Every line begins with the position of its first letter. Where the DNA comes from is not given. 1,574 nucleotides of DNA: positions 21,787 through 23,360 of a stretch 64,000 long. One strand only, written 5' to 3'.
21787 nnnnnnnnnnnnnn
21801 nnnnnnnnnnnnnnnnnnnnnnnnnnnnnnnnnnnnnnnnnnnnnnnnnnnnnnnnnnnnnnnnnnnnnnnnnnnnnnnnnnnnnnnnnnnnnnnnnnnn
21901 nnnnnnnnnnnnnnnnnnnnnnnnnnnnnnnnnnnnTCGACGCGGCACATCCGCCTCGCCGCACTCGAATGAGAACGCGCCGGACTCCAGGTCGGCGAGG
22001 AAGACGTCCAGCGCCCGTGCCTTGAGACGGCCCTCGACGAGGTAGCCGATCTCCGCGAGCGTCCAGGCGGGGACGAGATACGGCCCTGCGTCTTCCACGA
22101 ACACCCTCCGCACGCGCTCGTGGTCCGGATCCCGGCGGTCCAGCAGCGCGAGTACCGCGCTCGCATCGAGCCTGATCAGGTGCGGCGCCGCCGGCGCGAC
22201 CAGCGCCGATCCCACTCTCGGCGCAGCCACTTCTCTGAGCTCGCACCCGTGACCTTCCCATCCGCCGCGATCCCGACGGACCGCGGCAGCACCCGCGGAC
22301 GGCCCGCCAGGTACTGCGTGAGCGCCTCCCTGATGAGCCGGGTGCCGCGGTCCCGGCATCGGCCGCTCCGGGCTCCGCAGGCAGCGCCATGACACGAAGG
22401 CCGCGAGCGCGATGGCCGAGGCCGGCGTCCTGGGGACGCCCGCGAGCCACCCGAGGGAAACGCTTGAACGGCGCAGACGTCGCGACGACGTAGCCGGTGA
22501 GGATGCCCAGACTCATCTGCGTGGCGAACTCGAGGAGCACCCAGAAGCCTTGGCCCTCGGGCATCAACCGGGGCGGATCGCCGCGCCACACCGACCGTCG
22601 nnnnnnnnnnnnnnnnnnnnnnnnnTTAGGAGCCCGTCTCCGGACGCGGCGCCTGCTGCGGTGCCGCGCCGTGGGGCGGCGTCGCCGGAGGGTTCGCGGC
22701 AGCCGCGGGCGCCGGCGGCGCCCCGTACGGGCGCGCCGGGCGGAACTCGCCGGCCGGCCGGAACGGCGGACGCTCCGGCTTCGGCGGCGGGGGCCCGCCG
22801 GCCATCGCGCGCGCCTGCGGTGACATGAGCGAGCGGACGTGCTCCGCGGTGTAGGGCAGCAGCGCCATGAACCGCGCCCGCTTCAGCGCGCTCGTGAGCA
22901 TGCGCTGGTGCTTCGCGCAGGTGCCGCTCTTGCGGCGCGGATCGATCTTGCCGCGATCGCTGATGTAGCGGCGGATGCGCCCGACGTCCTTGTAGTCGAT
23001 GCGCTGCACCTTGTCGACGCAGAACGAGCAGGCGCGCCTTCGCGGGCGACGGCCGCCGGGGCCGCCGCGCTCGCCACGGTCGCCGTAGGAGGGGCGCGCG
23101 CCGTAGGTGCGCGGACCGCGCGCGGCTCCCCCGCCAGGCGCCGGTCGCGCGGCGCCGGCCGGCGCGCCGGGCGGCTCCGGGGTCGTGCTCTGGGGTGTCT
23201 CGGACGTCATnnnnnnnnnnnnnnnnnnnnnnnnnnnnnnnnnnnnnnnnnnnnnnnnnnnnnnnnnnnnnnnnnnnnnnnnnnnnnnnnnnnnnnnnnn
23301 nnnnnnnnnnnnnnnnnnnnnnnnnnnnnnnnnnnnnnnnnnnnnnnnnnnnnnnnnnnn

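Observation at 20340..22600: Rearrangement scar: collagen-like gene sits between the true oxidoreductase beta 3' end and a decayed partial copy of it that truncates a vapC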

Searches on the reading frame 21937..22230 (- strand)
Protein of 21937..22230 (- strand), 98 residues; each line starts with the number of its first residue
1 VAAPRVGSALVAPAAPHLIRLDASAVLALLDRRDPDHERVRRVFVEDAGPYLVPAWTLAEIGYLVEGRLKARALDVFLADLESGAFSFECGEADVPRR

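Call 20: search_protein_families(library=pfam, proteins=[window:21937-22230:-], max_evalue=10)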
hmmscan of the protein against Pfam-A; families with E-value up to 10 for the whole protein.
seq(98 aa): 1 family
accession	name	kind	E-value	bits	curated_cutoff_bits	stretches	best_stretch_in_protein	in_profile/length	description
PF01850.27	PIN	-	3e-05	25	23.6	1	21-81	3-64/120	PIN domain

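Call 30: find_homologous_proteins(query=window:21937-22230:-, max_evalue=0.001)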
Query seq(98 aa) (98 aa): 29 proteins with E <= 0.001 among 110 candidates.
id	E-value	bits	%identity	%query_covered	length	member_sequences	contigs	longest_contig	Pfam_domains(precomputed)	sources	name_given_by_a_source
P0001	6.9e-56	204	99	100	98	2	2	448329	-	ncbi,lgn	-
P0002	4.5e-37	144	74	96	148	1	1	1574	PF01850.28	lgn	-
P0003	2.0e-36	142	77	88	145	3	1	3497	PF01850.28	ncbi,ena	-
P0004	2.5e-34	135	79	82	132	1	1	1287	PF01850.28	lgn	-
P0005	1.4e-33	133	70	99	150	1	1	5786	PF01850.28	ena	-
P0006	8.2e-33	130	69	94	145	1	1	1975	PF01850.28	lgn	-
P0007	2.0e-30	123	71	82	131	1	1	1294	PF01850.28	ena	-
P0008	1.4e-26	110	68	83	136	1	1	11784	PF01850.28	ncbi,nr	ncbi:MAG TPA: PIN domain-containing protein [Candidatus Limnocylindria bacterium]|nr:PIN domain-cont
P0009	1.5e-25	107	68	82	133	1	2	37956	PF01850.28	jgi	jgi:predicted nucleic acid-binding protein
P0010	1.6e-25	107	68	82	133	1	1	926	PF01850.28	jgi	jgi:predicted nucleic acid-binding protein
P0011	1.2e-23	101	66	82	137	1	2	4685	PF01850.28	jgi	-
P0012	3.8e-23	99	62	84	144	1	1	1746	PF01850.28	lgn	-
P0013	6.1e-23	99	65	82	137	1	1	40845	PF01850.28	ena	-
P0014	7.2e-23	99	64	82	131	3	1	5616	PF01850.28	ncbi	-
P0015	9.0e-23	98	60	82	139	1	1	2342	PF01850.28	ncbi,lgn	ncbi:MAG: PIN domain-containing protein [Rubrobacteraceae bacterium]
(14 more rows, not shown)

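Call 32: find_encoding_contigs(protein=P0001, flank=10000, max_places=6)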
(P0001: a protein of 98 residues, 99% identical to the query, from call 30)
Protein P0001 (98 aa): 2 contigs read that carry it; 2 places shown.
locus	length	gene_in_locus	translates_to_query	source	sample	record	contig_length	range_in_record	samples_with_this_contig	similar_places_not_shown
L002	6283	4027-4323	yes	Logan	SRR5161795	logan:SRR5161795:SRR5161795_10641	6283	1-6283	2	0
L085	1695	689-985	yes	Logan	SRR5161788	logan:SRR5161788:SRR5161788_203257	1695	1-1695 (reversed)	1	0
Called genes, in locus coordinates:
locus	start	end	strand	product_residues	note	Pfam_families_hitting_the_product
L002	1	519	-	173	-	?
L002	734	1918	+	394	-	PF07690:MFS_1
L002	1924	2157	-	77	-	-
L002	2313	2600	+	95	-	PF01250:Ribosomal_S6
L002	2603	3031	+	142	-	PF00436:SSB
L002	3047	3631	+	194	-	PF01084:Ribosomal_S18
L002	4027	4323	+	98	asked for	-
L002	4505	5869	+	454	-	-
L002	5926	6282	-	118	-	?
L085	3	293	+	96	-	?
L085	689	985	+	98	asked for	-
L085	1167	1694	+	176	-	?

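Call 33: find_encoding_contigs(protein=P0003, flank=6000, max_places=4)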
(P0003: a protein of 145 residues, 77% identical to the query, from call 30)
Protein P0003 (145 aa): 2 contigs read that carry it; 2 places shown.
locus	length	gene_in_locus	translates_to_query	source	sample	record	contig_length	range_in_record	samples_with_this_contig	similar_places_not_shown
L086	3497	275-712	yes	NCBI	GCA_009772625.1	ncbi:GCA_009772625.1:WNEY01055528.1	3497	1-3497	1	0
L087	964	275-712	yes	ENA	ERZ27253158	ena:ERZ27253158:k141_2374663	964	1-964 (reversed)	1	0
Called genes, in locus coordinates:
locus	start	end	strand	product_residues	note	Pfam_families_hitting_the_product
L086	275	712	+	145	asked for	PF01850:PIN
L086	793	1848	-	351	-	PF02775:TPP_enzyme_C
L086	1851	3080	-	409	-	PF01855:POR_N, PF17147:PFOR_II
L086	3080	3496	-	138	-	?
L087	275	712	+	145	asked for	PF01850:PIN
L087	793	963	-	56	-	?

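Call 34: find_encoding_contigs(protein=P0005, flank=6000, max_places=4)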
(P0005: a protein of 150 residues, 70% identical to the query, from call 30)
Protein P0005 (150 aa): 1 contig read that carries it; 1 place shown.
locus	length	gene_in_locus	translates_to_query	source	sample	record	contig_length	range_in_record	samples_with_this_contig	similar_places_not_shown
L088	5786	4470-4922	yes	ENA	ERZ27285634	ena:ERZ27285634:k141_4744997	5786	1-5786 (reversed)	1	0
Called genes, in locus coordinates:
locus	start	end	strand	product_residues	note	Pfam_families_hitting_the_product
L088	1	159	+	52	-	?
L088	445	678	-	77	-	-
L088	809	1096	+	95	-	PF01250:Ribosomal_S6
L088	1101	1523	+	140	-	PF00436:SSB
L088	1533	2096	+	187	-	PF01084:Ribosomal_S18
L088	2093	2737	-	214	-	-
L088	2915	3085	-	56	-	-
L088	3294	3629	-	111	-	-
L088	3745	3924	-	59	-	-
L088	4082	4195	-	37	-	-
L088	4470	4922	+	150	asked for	PF01850:PIN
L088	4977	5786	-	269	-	?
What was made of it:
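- In L086 and L088, vapC directly abuts the beta gene, so a donor fragment could begin inside it (calls 33, 34).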

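Call 35: find_encoding_contigs(protein=P0008, flank=8000, max_places=4)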
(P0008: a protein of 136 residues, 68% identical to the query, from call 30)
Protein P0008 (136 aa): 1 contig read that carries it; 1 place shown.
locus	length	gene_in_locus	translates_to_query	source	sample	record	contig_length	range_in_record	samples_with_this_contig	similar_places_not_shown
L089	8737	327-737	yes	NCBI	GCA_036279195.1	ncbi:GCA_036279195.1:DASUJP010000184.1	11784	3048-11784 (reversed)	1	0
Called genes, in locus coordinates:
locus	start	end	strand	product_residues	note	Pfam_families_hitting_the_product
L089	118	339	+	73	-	PF01402:RHH_1 (weak)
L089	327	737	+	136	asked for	PF01850:PIN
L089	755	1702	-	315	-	PF00892:EamA, PF03151:TPT (faint), PF00892:EamA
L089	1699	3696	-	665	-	PF00005:ABC_tran, PF02463:SMC_N (faint), PF03193:RsgA_GTPase (faint), PF13555:AAA_29 (faint), PF01926:MMR_HSR1 (faint), PF12848:ABC_tran_Xtn, PF00005:ABC_tran, PF16326:ABC_tran_CTD (weak), +6 more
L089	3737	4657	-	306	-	PF00288:GHMP_kinases_N, PF08544:GHMP_kinases_C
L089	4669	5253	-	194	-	PF03352:Adenine_glyco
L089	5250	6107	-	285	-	PF04228:Zn_peptidase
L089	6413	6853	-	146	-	PF02641:DUF190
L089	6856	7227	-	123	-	PF02537:CRCB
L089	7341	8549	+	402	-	PF00072:Response_reg, PF00196:GerE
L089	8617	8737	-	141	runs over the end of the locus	-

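Call 45: find_encoding_contigs(protein=P0002, flank=3000, max_places=3)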
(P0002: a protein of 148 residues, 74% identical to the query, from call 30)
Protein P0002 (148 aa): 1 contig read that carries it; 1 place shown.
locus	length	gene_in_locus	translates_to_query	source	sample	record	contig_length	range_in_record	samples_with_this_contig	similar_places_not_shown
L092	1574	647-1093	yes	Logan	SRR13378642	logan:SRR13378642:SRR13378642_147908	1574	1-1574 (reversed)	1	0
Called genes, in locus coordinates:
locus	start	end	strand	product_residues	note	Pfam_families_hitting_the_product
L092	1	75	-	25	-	?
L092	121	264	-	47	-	-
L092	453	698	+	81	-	PF01402:RHH_1 (weak)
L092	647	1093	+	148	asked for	PF01850:PIN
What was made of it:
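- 22185..22385 (-): vapB (RHH antitoxin) relic. Residues about 17-80 are retained. The N-terminal beta-strand region and the start codon are lost. RHH_1 is annotated for the homologs in L089 and L092 (calls 35, 45).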

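Call 46: find_encoding_contigs(protein=P0006, flank=3000, max_places=3)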
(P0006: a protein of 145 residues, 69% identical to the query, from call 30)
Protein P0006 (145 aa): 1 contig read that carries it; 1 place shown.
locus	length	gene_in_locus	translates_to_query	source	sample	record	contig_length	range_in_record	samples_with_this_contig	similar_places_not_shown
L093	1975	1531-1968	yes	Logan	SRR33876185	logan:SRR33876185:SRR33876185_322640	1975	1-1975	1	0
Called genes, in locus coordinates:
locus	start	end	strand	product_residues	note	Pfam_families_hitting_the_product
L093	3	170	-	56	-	?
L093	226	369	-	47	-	-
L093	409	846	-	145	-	-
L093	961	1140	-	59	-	-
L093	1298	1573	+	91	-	-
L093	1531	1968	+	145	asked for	PF01850:PIN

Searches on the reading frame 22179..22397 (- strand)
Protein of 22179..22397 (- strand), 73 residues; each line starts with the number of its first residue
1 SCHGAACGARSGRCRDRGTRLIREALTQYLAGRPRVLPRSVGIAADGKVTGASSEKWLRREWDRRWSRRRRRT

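Call 20: search_protein_families(library=pfam, proteins=[window:22179-22397:-], max_evalue=10)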
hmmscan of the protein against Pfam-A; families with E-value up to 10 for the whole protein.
seq(73 aa): 0 families
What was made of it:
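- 22185..22385 (-): No Pfam hit alone (call 20).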

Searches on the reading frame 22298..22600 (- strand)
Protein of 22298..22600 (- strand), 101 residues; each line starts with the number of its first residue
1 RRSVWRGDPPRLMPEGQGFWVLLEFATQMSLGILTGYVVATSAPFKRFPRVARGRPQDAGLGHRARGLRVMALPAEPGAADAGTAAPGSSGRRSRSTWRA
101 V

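Call 20: search_protein_families(library=pfam, proteins=[window:22298-22600:-], max_evalue=10)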
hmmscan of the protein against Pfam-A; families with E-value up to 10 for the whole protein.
seq(101 aa): 1 family
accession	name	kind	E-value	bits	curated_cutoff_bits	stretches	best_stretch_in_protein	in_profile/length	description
PF02667.20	SCFA_trans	-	2.1e-05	24.2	27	1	16-53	51-88/453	Short chain fatty acid transporter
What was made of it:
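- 22442..22555 (-): 38-residue relic of a short-chain fatty acid transporter gene (AtoE/TIGR00366 type). Pfam SCFA_trans E 2e-5 (call 20).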

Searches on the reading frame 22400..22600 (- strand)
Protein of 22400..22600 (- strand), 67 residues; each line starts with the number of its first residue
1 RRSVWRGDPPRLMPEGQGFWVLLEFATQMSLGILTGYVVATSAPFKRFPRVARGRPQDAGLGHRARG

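Call 58: find_homologous_proteins(query=window:22400-22600:-, max_evalue=0.01)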
Query seq(67 aa): no candidate shares three 5-residue words with the query. No homologue found.
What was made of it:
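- Tried and rejected: Homolog search with the transporter fragment (call 58).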

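Call 59: search_protein_families(library=ncbifam, proteins=[window:22400-22600:-], max_evalue=0.01)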
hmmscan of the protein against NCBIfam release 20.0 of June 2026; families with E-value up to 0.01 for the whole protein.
seq(67 aa): 1 family
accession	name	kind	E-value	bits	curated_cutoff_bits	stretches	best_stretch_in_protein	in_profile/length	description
TIGR00366.1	TIGR00366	hypoth_equivalog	6.3e-06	25.6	575.75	1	16-53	48-85/438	TIGR00366 family protein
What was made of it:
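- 22442..22555 (-): TIGR00366 E 6e-6 on the same residues (call 59).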

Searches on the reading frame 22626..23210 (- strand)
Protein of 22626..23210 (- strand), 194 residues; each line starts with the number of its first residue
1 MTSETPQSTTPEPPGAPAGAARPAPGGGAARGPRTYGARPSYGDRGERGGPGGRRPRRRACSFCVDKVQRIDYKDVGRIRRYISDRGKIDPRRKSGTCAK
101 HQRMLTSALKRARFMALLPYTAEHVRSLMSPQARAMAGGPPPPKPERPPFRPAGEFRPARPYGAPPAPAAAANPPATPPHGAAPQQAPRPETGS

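Call 6: search_protein_families(library=pfam, proteins=[window:22626-23210:-], max_evalue=0.01)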
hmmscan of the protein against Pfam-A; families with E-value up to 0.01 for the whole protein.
window:22626-23210:- (194 aa): 1 family
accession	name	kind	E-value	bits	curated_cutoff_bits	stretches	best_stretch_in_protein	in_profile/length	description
PF01084.26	Ribosomal_S18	-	7.4e-23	80.9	21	1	68-118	2-52/52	Ribosomal protein S18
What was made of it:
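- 22626..23962 (-): rpsR (22626-23210), ssb (23226-23654) and rpsF (23657-23962). This conserved operon forms the far border of the variable gap. Pfam Ribosomal_S18 (call 6).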
